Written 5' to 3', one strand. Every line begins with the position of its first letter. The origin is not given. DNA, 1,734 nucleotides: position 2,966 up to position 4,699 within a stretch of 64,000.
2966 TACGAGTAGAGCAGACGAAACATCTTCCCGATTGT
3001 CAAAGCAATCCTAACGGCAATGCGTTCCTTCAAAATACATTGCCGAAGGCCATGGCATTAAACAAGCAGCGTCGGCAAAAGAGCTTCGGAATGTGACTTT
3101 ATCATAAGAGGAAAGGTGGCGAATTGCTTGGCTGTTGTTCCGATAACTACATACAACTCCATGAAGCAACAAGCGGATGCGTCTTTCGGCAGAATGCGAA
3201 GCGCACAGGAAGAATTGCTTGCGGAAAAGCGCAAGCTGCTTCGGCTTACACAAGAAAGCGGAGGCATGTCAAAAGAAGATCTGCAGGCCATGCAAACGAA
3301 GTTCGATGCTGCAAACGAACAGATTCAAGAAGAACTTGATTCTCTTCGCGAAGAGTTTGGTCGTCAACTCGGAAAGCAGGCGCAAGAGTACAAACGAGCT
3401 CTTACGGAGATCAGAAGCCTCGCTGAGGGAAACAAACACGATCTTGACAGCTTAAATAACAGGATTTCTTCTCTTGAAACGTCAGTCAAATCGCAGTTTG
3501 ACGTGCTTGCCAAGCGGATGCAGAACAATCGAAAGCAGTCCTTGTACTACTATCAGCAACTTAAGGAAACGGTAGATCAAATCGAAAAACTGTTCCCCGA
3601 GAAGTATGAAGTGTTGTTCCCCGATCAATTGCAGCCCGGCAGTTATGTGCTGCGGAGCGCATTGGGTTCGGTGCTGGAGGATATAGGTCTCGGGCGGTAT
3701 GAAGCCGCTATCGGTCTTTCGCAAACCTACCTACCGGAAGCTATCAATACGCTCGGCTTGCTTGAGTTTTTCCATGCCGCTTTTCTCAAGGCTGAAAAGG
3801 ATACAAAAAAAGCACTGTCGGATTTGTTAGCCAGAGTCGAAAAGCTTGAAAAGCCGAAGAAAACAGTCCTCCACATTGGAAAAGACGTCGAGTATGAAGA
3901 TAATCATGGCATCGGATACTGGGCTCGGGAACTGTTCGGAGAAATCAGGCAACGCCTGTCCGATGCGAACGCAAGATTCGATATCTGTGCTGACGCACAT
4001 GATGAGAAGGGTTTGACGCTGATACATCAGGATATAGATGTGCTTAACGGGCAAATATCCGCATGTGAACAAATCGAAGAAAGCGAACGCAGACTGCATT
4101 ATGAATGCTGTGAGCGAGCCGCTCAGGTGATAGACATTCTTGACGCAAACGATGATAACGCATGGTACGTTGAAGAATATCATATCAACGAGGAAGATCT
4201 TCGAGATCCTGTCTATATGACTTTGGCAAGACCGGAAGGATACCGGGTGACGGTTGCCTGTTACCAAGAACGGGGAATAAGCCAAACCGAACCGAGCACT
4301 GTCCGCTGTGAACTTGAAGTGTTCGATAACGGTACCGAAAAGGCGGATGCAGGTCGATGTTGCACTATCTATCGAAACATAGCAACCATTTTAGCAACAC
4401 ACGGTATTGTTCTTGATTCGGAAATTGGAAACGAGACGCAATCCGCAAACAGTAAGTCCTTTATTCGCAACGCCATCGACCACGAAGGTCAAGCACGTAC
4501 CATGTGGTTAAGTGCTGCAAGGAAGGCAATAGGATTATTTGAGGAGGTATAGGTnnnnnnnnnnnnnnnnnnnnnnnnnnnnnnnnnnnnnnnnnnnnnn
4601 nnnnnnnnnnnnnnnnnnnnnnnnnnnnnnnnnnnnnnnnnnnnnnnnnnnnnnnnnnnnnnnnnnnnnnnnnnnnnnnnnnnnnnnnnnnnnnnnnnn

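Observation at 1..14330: Hsp70-centred operon of coiled-coil, zinc-ribbon, protease and HerA/FtsK proteins: candidate uncharacterised NTP-dependent conflict system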

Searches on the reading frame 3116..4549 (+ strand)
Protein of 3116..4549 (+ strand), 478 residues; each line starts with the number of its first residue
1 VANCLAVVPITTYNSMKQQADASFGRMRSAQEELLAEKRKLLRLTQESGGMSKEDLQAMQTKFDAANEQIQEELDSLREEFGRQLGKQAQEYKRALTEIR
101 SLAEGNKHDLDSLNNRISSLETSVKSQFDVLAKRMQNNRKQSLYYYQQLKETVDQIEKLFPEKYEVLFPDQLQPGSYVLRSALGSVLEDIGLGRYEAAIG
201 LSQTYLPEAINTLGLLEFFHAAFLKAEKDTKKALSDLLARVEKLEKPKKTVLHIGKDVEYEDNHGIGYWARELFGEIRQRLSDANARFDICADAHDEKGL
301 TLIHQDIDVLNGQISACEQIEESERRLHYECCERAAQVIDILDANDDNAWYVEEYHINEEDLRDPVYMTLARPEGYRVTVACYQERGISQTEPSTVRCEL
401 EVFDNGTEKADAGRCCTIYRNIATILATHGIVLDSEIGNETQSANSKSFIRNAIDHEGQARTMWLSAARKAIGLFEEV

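Call 6: search_protein_families(library=pfam, max_evalue=0.01, proteins=[window:3116-4549:+])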
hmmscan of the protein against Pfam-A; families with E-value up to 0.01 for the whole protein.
window:3116-4549:+ (478 aa): 2 families
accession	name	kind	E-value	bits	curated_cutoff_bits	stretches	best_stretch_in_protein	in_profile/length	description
PF10073.14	GapR_DNA-bd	-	0.0014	18.7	22.6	0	231-283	2-53/72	GapR-like, DNA-binding domain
PF05791.16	Bacillus_HBL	-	0.0048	17.2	29.1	1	47-126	98-176/177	Bacillus haemolytic enterotoxin (HBL)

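Call 8: search_protein_families(library=padloc, max_evalue=0.01, proteins=[window:3116-4549:+])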
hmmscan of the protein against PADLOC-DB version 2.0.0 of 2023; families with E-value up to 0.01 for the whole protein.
window:3116-4549:+ (478 aa): 7 families
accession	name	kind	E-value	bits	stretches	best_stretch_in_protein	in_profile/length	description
PDLC03841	LeoBC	-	0.00033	17.9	1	14-288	300-553/601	-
PDLC00601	ZorA1|ZorA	-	0.0015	15.3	1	52-159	582-690/699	MotA/ExbB/TolQ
PDLC02009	SAVED4--SAVED_LON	-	0.003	14.6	1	122-189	88-155/470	-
PDLC00637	ZorA2|ZorA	-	0.0052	13.6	1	36-143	283-384/420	MotA/ExbB/TolQ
PDLC02753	PbeC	-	0.0055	13.1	0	62-161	400-498/648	PbeC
PDLC01159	CARF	-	0.0084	13.2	0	131-190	90-149/456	"CARF, 2 TMs, fused to lon-like S16 protease"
PDLC00648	ZorA3|ZorA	-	0.0085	12.9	0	40-155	294-406/692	MotA/ExbB/TolQ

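Call 9: search_protein_families(library=ncbifam, max_evalue=0.01, proteins=[window:3116-4549:+])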
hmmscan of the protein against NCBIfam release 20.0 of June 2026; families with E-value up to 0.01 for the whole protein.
window:3116-4549:+ (478 aa): 6 families
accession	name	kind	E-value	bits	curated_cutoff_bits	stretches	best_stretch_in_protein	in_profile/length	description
NF010247.0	PRK13694.1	subfamily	1.5e-05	24.6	94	1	227-287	7-66/83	hypothetical protein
TIGR04527.1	mycoplas_twoTM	subfamily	0.0014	18.4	125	1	52-160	52-163/248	MG_279/MG_280 family protein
NF045487.1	ASRP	equivalog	0.0035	16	300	1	12-159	122-271/593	archaea-specific SMC-related protein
TIGR01837.1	PHA_granule_1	subfamily_domain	0.0067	16.5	94.7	1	43-125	30-113/118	poly(hydroxyalkanoate) granule-associated protein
TIGR02168.1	SMC_prok_B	equivalog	0.0072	14.1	567.35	0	26-157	313-441/1181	chromosome segregation protein SMC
NF049873.2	cytotoxin_MakE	exception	0.0078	15.2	360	1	54-142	110-196/352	alpha-pore-forming cytotoxin subunit MakE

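Call 36: search_solved_structures(query=A2, max_evalue=1)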
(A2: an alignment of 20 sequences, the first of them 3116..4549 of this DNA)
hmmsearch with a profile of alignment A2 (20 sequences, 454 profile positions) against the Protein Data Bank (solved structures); distinct sequences matched with E-value up to 1: 92 (the best 60 are shown).
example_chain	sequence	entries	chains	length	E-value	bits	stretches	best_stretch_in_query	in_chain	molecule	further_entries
3s84_A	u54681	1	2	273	1.6e-06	30.4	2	20-128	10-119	Apolipoprotein A-IV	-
9hx4_F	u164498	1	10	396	0.00033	22.7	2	26-115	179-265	Apolipoprotein A-IV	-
6pts_A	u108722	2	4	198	0.00051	22.1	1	26-133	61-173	Apolipoprotein A-I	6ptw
4v6m_A0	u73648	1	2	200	0.00061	21.9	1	26-133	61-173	Apolipoprotein A-I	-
2msc_A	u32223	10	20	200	0.00062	21.8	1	26-133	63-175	Apolipoprotein A-I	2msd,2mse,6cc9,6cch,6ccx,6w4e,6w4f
1av1_A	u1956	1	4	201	0.00062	21.8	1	26-133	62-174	APOLIPOPROTEIN A-I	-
3k2s_A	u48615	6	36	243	0.0012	20.8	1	24-133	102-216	Apolipoprotein A-I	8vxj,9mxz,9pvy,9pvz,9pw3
6clz_B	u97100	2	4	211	0.0013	20.7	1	25-133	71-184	Apolipoprotein A-I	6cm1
9cuy_c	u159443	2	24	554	0.0017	20.4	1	39-121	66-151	Short tail fiber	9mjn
8qox_B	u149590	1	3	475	0.0017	20.4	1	52-161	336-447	Conserved membrane protein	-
7kjr_C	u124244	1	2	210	0.002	20.1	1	26-133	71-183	Apolipoprotein A-I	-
8eqs_C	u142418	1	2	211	0.0021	20.1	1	26-133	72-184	Apolipoprotein A-I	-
9r1n_A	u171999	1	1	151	0.0032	19.5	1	63-153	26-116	sc-apCC-4-DPH-2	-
6fkf_p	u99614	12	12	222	0.0038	19.2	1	30-124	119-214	ATP synthase subunit b', chloroplastic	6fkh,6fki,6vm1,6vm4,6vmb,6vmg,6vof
1eq1_A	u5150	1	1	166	0.0046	19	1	32-152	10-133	APOLIPOPHORIN-III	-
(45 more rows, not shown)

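Call 38: search_protein_families(library=phrogs, max_evalue=0.001, proteins=[window:3116-4549:+])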
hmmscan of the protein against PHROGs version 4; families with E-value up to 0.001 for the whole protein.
window:3116-4549:+ (478 aa): 0 families

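Call 52: find_homologous_proteins(query=A2)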
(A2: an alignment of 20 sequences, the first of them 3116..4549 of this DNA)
Query A2 (20 sequences) (478 aa, profile of the alignment): 18 proteins with E <= 0.001 among 8000 candidates.
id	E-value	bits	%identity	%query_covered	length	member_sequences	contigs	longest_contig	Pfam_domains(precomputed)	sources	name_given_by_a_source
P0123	7.7e-136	472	99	99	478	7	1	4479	-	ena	-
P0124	8.6e-136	471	47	98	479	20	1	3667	-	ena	-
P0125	9.2e-131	455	60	99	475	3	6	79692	-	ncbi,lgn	-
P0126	1.6e-118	414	66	99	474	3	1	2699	-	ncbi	-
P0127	6.7e-117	409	64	99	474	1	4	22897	-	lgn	-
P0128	3.9e-114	400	61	99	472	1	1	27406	-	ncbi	-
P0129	4.4e-104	367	50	99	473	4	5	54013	-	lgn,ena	-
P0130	4.7e-101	357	41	98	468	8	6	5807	-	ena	-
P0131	1.2e-98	349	51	99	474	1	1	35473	-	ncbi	-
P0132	2.2e-98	348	43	98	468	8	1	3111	-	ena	-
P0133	1.1e-93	333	45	96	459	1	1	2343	-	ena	-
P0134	2.3e-93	332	39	98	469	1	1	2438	-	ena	-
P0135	2.5e-93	331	-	-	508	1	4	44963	-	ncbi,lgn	-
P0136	9.9e-91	323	38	98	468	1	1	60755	-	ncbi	-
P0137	8.9e-85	303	37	97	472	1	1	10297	-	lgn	-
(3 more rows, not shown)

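Call 69: predict_structure(alignment_id=A5)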
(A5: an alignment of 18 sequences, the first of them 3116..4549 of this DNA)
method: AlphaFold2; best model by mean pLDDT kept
length: 478 residues; sequences in the alignment: 18
mean_pLDDT: 86.4   pTM: 0.62
mean pLDDT of the five models: 86.4, 84.6, 84.5, 83.3, 80.7
residues with pLDDT >= 90: 278; 70-90: 155; 50-70: 30; < 50: 15
segments of 3 or more residues with pLDDT < 50: 1-5, 48-51, 438-440
pLDDT, mean of each block of 10 residues (from residue 1): 49 75 75 73 52 59 77 78 80 83 89 91 92 94 97 96 93 93 96 96 96 96 97 97 92 86 93 94 96 96 96 94 93 93 90 90 92 90 83 85 88 88 91 66 79 88 90 68
secondary structure, 60 per line:
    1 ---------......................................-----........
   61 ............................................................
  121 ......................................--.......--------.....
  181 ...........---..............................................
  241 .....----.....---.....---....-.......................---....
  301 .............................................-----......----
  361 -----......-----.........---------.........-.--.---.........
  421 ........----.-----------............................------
elements in order: H10-47 H53-158 H161-167 H176-191 H195-245 E250-254 E258-262 H266-269 H271-293 H297-345 E351-356 E366-371 E377-385 E395-403 H412-428 H446-472

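Call 73: fold_search(model_id=the predicted structure, library=pdb)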
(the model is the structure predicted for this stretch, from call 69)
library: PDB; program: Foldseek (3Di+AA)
matches with E <= 10: 370; with E <= 0.001: 0
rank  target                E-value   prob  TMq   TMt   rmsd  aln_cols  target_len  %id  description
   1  1dcn_C                1.6e-01  0.11  0.12  0.13  27.0       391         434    9  INACTIVE MUTANT H162N OF DELTA 2 CRYSTALLIN WITH BOUND ARGININOSUCCINATE (released 1999-04-27)
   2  5jrb_A                1.6e-01  0.06  0.05  0.12  18.6       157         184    9  Rad52(1-212) K102A/K133A/E202A mutant (released 2016-08-10)
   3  5cwo_A                2.1e-01  0.30  0.12  0.24  26.4       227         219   15  Crystal structure of de novo designed helical repeat protein DHR76 (released 2015-12-16)
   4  7qoo_P                2.1e-01  0.30  0.15  0.26   7.5       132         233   15  Structure of the human inner kinetochore CCAN complex (released 2022-06-08)
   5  8rjw_C                2.3e-01  0.08  0.06  0.15  17.5       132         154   14  Human RAD52 open ring - ssDNA complex (released 2024-04-24)
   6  7vh5_A                2.6e-01  0.05  0.09  0.07  22.7       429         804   10  Cryo-EM structure of the hexameric plasma membrane H+-ATPase in the autoinhibited state (pH 7.4, C1 symmetry) (released 2021-11-24)
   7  8olj                  2.9e-01  0.11  0.10  0.17  11.3       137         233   12  Crystal structure of Archaeoglobus fulgidus AfAgo-N protein representing N-L1-L2 domains (released 2024-01-24)
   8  5xs0_B                2.9e-01  0.06  0.06  0.12  17.2       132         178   12  Structure of a ssDNA bound to the outer DNA binding site of RAD52 (released 2018-04-25)
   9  5xrz_A                2.9e-01  0.06  0.06  0.13  18.6       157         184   10  Structure of a ssDNA bound to the inner DNA binding site of RAD52 (released 2018-04-25)
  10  8bjm_A                3.4e-01  0.03  0.05  0.10  18.9       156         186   10  Human full length RAD52 undecamer. (released 2023-11-15)
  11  1yqf_C                3.6e-01  0.11  0.10  0.21  17.2       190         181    9  Hypothetical protein from leishmania major unknown function sequence homologue to human p32 protein (released 2005-02-22)
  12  2i99_A                4.1e-01  0.28  0.10  0.14   7.2        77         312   10  Crystal structure of human Mu_crystallin at 2.6 Angstrom (released 2007-02-27)
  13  8ow1_P                4.1e-01  0.18  0.15  0.22   8.8       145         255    8  Cryo-EM structure of the yeast Inner kinetochore bound to a CENP-A nucleosome. (released 2023-08-09)
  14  8rjw_E                4.3e-01  0.06  0.06  0.13  17.5       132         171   13  Human RAD52 open ring - ssDNA complex (released 2024-04-24)
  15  7pub_DC               4.6e-01  0.03  0.09  0.05  27.4       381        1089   11  Late assembly intermediate of the Trypanosoma brucei mitoribosomal small subunit (released 2022-05-04)
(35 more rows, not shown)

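Call 90: fold_search(model_id=the predicted structure, library=viral)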
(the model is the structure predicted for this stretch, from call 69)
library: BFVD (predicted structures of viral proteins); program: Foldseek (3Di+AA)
matches with E <= 10: 540; with E <= 0.001: 0
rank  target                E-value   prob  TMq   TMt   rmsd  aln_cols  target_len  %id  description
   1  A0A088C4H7            4.9e-03  0.72  0.11  0.26  28.1       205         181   11  (no name in the UniProt tables at hand)
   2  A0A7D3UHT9            1.1e-02  0.12  0.10  0.10  36.0       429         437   10  (no name in the UniProt tables at hand)
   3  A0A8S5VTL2            1.5e-02  0.25  0.11  0.17  31.3       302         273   10  (no name in the UniProt tables at hand)
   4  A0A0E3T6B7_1          2.1e-02  0.14  0.10  0.05  31.7       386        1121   10  Tape measure protein [Bacillus phage Stills]
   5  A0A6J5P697            3.3e-02  0.25  0.16  0.12  18.8       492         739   10  Peptidase M23 [uncultured Caudovirales phage]
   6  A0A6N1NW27            3.5e-02  0.28  0.16  0.21  42.3       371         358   12  Putative ORFan [Tupanvirus deep ocean]
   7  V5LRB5                3.9e-02  0.09  0.10  0.10  68.2       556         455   11  (no name in the UniProt tables at hand)
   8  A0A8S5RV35            4.4e-02  0.14  0.11  0.15  22.1       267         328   11  Uncharacterized protein [Siphoviridae sp. ctHip2]
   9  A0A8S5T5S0            5.5e-02  0.82  0.12  0.35   9.0       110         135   15  Uncharacterized protein [Siphoviridae sp. ctGpg14]
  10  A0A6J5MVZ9            5.5e-02  0.16  0.14  0.12  37.8       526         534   10  Uncharacterized protein [uncultured Caudovirales phage]
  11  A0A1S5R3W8            5.9e-02  0.47  0.15  0.06  17.0       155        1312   13  PARP catalytic domain-containing protein [Pseudomonas phage pf16]
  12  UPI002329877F         6.2e-02  0.08  0.09  0.10  33.9       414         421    8  (no name look-up for this kind of identifier)
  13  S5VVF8                6.9e-02  0.63  0.14  0.23   7.8       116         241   15  NUDIX hydrolase [Pseudomonas phage PaBG]
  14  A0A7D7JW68            6.9e-02  0.11  0.11  0.12  40.7       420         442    9  (no name in the UniProt tables at hand)
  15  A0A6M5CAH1            7.3e-02  0.06  0.08  0.08  30.9       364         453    8  (no name in the UniProt tables at hand)
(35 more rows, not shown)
